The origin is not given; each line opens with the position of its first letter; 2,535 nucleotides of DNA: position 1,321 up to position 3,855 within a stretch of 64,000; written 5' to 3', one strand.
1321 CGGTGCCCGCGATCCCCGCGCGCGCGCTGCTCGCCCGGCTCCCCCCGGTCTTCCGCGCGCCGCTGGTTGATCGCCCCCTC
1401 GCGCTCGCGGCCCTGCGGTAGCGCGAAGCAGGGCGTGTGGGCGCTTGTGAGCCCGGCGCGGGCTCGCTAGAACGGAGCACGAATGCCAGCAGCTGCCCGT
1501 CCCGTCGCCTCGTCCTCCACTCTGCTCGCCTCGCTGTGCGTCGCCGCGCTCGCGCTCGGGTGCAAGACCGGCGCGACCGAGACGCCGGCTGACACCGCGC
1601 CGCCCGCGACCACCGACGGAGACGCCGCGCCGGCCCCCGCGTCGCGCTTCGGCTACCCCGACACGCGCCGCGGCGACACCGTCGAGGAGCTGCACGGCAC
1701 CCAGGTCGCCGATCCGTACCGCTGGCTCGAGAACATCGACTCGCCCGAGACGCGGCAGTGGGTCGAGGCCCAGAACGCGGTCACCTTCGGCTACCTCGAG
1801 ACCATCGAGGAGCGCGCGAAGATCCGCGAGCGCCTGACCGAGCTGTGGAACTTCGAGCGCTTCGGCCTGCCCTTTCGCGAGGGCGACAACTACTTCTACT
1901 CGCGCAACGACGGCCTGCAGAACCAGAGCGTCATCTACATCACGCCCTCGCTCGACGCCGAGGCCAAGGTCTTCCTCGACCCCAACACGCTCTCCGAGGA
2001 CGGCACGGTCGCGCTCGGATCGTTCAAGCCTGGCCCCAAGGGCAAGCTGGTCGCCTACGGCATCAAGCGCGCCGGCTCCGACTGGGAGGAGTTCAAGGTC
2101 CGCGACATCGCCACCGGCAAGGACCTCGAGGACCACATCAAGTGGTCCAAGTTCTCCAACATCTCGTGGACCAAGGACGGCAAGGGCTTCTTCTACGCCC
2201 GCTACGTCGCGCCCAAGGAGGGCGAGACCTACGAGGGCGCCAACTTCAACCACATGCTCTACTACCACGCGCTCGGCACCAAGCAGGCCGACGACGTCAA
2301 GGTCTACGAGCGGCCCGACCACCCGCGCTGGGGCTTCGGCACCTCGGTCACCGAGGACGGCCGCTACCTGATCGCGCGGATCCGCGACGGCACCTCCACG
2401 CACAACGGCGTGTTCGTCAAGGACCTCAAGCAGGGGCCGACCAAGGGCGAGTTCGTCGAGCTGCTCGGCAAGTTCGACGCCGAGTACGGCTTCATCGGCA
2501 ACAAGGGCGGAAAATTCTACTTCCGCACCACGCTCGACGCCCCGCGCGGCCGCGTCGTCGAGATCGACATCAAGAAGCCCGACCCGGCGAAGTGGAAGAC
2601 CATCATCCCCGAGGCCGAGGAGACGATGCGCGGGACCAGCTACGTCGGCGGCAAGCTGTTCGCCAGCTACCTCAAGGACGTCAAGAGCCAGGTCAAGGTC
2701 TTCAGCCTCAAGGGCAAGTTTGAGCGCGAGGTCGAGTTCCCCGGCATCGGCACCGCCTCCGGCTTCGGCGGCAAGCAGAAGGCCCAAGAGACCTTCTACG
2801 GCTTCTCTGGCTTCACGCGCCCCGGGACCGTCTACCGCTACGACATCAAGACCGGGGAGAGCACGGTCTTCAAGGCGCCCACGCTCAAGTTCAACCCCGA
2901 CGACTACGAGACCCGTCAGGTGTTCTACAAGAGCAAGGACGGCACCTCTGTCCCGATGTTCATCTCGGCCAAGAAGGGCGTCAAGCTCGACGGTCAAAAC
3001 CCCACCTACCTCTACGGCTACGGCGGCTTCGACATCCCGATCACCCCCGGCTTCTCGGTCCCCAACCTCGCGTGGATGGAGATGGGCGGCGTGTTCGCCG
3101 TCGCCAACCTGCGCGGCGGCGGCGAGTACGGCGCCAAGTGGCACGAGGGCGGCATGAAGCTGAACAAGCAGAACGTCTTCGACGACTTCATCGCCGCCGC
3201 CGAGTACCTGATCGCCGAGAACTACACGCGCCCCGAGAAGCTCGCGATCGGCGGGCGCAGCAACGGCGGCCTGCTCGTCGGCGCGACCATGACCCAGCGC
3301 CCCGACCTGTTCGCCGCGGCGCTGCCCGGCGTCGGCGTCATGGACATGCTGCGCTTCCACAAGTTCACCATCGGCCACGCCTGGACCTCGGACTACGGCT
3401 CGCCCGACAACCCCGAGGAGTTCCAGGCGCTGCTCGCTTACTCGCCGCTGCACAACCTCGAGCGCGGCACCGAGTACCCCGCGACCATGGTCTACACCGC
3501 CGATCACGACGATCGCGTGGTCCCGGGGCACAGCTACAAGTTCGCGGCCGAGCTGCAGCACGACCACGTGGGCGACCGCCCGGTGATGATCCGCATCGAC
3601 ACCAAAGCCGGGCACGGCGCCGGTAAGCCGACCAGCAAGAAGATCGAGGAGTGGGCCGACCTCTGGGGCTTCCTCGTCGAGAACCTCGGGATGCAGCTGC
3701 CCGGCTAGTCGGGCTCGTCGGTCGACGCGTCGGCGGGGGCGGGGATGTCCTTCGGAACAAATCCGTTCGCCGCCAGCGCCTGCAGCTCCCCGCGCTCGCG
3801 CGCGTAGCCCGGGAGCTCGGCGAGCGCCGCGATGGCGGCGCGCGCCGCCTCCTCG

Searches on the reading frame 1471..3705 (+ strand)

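Call 9: search_protein_families(library=pfam, proteins=[window:1471-3705:+], max_evalue=0.001)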
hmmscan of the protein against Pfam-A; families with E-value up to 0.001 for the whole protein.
window:1471-3705:+ (745 aa): 2 families
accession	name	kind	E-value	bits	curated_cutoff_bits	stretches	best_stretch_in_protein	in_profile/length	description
PF02897.21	Peptidase_S9_N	-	4.1e-133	444.6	24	1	63-469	1-413/414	Prolyl oligopeptidase, N-terminal beta-propeller domain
PF00326.27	Peptidase_S9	-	3.1e-64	216.8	22.6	1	528-741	3-212/213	Prolyl oligopeptidase family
